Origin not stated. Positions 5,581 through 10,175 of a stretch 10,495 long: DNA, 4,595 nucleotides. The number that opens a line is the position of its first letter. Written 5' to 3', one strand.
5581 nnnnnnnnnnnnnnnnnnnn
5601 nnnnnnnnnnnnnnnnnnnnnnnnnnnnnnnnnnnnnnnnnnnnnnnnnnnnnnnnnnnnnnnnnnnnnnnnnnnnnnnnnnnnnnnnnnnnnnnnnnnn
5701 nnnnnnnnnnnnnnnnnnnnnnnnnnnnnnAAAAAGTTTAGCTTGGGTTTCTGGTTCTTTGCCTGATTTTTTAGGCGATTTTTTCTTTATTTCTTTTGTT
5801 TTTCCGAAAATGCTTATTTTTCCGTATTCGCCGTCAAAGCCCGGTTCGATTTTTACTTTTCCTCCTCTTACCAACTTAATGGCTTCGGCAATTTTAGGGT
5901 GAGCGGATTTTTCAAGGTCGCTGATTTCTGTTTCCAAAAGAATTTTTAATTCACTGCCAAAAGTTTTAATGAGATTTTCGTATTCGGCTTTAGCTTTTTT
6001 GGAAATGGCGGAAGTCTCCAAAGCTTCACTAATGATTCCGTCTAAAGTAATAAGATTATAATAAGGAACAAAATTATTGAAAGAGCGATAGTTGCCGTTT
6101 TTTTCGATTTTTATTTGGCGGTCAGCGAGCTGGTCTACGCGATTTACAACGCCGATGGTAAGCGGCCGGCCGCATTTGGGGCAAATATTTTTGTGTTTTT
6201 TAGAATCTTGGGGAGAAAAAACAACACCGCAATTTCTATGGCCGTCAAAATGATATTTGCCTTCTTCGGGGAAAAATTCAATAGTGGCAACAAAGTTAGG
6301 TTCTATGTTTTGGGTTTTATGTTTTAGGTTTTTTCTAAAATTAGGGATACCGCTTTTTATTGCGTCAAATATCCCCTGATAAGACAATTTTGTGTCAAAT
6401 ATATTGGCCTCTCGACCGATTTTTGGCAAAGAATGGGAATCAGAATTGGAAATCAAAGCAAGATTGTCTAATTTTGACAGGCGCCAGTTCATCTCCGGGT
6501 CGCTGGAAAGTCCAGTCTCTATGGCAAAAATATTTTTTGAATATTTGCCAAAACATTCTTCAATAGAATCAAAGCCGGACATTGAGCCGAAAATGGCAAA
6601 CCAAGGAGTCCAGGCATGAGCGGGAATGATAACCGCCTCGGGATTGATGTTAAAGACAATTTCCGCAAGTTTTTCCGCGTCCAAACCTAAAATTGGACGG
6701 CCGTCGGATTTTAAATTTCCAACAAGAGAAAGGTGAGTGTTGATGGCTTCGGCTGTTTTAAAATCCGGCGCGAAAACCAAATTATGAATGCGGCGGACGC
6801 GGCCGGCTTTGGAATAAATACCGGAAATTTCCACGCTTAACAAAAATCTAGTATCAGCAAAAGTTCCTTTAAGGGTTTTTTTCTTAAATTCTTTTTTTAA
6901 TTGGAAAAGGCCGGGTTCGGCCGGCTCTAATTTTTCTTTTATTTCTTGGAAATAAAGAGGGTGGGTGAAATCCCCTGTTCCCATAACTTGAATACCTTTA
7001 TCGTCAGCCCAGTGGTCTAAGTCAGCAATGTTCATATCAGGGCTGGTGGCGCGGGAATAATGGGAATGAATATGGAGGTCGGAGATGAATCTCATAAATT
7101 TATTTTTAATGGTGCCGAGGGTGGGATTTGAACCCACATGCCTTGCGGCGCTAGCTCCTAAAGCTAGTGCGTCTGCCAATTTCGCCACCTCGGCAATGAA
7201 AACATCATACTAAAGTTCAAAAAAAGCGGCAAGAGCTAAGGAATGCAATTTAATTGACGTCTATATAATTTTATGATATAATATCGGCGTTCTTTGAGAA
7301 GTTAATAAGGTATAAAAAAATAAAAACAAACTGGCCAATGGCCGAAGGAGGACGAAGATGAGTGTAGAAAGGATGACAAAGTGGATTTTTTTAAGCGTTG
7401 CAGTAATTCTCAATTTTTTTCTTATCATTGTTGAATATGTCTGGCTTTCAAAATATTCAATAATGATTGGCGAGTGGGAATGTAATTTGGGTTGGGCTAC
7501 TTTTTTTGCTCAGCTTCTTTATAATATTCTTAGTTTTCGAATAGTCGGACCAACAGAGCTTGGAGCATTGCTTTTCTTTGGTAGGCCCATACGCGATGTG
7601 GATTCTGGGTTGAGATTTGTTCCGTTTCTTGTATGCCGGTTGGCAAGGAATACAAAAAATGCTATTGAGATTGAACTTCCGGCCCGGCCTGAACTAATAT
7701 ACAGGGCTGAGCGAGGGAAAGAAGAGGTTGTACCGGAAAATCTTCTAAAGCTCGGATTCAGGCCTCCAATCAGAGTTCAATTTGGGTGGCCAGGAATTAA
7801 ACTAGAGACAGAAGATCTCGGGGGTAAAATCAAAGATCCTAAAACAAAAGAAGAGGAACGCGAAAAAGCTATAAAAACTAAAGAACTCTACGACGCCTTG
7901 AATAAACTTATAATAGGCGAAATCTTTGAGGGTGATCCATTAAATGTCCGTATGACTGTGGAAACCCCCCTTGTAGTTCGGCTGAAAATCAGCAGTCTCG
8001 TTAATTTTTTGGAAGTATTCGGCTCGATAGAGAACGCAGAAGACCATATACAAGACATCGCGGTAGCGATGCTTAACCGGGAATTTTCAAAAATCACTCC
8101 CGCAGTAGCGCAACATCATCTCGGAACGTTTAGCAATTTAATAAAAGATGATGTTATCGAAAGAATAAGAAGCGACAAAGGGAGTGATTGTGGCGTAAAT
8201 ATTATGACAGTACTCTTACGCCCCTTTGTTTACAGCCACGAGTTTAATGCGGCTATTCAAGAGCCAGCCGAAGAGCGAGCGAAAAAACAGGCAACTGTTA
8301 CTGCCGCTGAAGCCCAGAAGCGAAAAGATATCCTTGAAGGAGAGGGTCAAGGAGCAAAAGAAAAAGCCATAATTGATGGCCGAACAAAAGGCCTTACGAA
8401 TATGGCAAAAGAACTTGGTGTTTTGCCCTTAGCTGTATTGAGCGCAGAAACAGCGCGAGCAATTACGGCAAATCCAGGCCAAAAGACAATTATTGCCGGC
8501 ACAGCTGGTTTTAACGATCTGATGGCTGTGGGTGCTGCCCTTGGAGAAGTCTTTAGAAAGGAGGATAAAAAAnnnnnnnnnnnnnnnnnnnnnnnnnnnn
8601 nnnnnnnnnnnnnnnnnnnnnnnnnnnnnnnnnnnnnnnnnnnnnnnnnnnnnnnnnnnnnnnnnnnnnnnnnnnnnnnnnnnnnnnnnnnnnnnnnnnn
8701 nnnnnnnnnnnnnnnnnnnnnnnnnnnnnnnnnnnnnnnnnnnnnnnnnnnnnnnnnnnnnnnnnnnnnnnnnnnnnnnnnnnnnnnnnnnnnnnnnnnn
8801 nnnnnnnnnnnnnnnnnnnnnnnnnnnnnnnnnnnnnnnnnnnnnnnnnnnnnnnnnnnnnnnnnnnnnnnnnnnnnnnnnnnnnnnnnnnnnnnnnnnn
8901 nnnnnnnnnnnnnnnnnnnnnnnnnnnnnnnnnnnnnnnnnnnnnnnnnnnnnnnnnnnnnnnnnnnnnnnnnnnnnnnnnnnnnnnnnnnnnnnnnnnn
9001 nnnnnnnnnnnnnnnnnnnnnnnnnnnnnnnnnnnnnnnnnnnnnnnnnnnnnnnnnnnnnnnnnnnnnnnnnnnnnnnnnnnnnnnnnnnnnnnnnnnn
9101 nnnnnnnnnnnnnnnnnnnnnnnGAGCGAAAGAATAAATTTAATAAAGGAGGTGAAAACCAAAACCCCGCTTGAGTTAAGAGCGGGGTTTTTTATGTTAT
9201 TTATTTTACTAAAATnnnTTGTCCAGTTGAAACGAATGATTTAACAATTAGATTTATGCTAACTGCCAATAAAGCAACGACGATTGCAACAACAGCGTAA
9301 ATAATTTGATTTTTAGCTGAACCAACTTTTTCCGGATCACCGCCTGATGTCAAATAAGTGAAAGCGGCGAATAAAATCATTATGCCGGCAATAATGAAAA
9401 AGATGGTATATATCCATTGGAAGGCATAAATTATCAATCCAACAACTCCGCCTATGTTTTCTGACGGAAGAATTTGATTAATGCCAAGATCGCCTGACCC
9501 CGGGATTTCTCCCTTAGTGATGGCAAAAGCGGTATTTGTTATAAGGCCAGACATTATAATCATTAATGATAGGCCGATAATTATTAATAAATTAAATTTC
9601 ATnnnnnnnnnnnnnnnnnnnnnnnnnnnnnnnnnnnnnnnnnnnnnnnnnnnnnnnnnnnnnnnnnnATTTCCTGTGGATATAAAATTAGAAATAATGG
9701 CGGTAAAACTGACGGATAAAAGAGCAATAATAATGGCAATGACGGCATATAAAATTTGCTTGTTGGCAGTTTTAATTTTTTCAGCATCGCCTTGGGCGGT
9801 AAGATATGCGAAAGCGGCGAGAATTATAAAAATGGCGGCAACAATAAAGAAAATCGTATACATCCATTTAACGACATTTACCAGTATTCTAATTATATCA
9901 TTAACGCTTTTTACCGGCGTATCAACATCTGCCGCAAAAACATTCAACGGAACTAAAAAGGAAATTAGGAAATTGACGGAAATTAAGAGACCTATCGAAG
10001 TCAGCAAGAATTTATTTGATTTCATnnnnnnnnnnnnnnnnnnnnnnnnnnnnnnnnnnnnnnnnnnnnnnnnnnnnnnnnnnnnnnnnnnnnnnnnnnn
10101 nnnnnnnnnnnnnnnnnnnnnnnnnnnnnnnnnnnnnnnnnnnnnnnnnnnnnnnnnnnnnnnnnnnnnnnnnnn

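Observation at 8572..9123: Uncharacterised SPFH-operon partner: 2-TM anchor, polybasic cytoplasmic loop, Cys-pair ectodomain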

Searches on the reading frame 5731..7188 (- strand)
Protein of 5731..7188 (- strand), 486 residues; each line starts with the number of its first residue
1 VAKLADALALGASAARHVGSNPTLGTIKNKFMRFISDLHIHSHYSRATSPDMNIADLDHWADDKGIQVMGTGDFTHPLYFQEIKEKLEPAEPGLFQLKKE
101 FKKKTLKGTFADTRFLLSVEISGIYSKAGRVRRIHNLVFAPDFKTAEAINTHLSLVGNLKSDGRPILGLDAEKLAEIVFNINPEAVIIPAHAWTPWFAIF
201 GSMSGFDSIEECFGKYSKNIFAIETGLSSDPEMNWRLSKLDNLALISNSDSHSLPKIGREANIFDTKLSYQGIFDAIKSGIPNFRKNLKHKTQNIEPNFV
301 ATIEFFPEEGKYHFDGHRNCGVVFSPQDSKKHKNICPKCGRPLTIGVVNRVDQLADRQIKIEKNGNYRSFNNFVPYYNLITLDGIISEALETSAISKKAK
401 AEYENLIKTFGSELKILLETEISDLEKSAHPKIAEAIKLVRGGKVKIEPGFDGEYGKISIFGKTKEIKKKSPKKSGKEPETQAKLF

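Call 3: search_protein_families(library=pfam, proteins=[window:5731-7188:-], max_evalue=1)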
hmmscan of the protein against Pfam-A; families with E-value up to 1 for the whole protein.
window:5731-7188:- (486 aa): 3 families
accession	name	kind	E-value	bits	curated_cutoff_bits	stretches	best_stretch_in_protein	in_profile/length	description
PF13263.12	PHP_C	-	0.0017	18.3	21.3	1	242-280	15-54/56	PHP-associated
PF04641.18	Rtf2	-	0.0057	16.5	27.4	1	292-344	104-157/258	Rtf2 RING-finger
PF05191.20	ADK_lid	-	1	9.8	26.6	1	317-344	4-32/36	Adenylate kinase, active site lid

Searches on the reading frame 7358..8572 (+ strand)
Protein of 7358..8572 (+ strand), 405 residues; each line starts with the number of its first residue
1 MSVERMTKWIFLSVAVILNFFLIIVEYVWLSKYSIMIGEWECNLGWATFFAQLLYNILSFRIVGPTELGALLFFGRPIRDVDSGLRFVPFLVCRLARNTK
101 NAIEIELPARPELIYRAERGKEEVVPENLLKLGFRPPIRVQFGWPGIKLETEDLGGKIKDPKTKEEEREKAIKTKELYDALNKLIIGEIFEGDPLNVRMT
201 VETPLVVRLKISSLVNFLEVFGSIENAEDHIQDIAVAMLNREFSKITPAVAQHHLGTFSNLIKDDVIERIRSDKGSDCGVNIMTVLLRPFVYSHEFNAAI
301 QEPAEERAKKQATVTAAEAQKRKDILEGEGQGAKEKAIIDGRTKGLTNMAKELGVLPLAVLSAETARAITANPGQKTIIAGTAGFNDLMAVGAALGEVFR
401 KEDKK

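Call 3: search_protein_families(library=pfam, proteins=[window:7358-8572:+], max_evalue=1)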
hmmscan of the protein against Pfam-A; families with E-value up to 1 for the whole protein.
window:7358-8572:+ (405 aa): 1 family
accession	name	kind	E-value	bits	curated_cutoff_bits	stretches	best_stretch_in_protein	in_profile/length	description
PF01145.31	Band_7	-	2.7e-07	31.3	23.6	1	200-321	59-176/176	SPFH domain / Band 7 family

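Call 4: search_protein_families(library=ncbifam, proteins=[window:7358-8572:+], max_evalue=1)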
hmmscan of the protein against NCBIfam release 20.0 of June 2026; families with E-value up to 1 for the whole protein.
window:7358-8572:+ (405 aa): 2 families
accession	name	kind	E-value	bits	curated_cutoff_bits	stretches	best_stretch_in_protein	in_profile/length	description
TIGR01933.1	hflK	equivalog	0.0029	17.1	159.4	1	201-335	61-190/261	FtsH protease activity modulator HflK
TIGR01932.1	hflC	equivalog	0.036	12.9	134.4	1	216-317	135-231/318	protease modulator HflC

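Call 43: search_protein_families(library=phrogs, proteins=[window:7358-8572:+], max_evalue=0.01)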
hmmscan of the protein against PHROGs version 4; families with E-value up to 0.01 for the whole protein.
window:7358-8572:+ (405 aa): 0 families

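Call 78: search_protein_families(library=padloc, proteins=[window:7358-8572:+], max_evalue=0.01)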
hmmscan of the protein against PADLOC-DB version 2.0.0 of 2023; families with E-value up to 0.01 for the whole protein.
window:7358-8572:+ (405 aa): 0 families

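Call 81: search_solved_structures(query=window:7358-8572:+, max_evalue=1)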
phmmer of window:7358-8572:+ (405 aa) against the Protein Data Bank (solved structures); distinct sequences matched with E-value up to 1: 1.
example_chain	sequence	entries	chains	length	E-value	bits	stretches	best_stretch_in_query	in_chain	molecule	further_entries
6wgm_A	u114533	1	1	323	0.69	11.9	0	346-386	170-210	TRAP-type C4-dicarboxylate transport system, periplasmic component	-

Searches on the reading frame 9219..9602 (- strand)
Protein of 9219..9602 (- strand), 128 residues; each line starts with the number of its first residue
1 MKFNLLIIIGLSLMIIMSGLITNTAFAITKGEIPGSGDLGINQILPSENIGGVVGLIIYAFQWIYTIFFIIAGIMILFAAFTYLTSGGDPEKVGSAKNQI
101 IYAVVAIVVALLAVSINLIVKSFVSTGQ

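Call 3: search_protein_families(library=pfam, proteins=[window:9219-9602:-], max_evalue=1)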
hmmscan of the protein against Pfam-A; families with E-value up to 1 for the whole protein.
window:9219-9602:- (128 aa): 1 family
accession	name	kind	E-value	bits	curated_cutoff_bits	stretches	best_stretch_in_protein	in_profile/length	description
PF18895.5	T4SS_pilin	-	4.1e-10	40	26.6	1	57-115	8-66/71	Type IV secretion system pilin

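Call 4: search_protein_families(library=ncbifam, proteins=[window:9219-9602:-], max_evalue=1)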
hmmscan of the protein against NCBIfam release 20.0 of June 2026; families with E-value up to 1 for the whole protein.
window:9219-9602:- (128 aa): 2 families
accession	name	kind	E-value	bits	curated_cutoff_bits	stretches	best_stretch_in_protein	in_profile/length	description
NF045849.1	ICE_MMCAP2_0565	equivalog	1.1e-06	28.2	40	1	53-123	9-79/80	Mbov_0395 family pilin-like conjugal transfer protein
NF005621.0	PRK07375.1-6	equivalog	0.41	10.5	126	1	40-125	21-104/120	putative monovalent cation/H+ antiporter subunit C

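Call 43: search_protein_families(library=phrogs, proteins=[window:9219-9602:-], max_evalue=0.01)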
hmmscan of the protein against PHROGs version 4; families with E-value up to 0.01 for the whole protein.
window:9219-9602:- (128 aa): 0 families

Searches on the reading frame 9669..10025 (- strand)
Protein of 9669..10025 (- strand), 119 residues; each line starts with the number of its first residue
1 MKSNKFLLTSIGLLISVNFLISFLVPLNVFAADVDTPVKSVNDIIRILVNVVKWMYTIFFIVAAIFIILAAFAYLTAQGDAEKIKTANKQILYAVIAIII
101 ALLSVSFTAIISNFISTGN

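Call 3: search_protein_families(library=pfam, proteins=[window:9669-10025:-], max_evalue=1)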
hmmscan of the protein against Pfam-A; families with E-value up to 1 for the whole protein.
window:9669-10025:- (119 aa): 4 families
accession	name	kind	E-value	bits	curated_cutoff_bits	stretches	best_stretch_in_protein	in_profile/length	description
PF18895.5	T4SS_pilin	-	4.1e-07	30.4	26.6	1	42-104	6-64/71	Type IV secretion system pilin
PF04956.18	TrbC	-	0.00056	20.5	27.9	1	8-108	7-95/98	TrbC/VIRB2 pilin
PF00689.26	Cation_ATPase_C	-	0.081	13.1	27.3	1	9-117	55-147/175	Cation transporting ATPase, C-terminus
PF06687.17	SUR7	-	0.9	9.6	29.6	1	40-112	94-157/201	SUR7/PalI family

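Call 4: search_protein_families(library=ncbifam, proteins=[window:9669-10025:-], max_evalue=1)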
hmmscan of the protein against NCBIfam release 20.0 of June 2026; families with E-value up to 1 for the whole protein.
window:9669-10025:- (119 aa): 7 families
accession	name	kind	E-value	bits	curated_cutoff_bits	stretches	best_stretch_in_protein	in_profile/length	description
NF045849.1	ICE_MMCAP2_0565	equivalog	1.4e-06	27.8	40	1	42-114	7-79/80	Mbov_0395 family pilin-like conjugal transfer protein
NF010235.0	PRK13682.2-6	equivalog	0.081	13.2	83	1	51-72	30-51/61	hypothetical protein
NF041745.1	RdrD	equivalog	0.12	12.3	230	1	15-112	37-132/227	antiviral RADAR system accessory protein RdrD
TIGR02866.1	CoxB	equivalog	0.26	10.8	147.7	1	44-105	9-72/202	cytochrome c oxidase subunit II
NF045846.1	MSC0882_dom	subfamily_domain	0.27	10.4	60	1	52-112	10-69/244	MSC_0882 family membrane protein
NF004927.0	PRK06286.1-2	equivalog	0.48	10.8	138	1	53-105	4-57/87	putative monovalent cation/H+ antiporter subunit G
NF046000.1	MAG1210_fam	subfamily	0.94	8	275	0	51-111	64-116/550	MAG1210 family protein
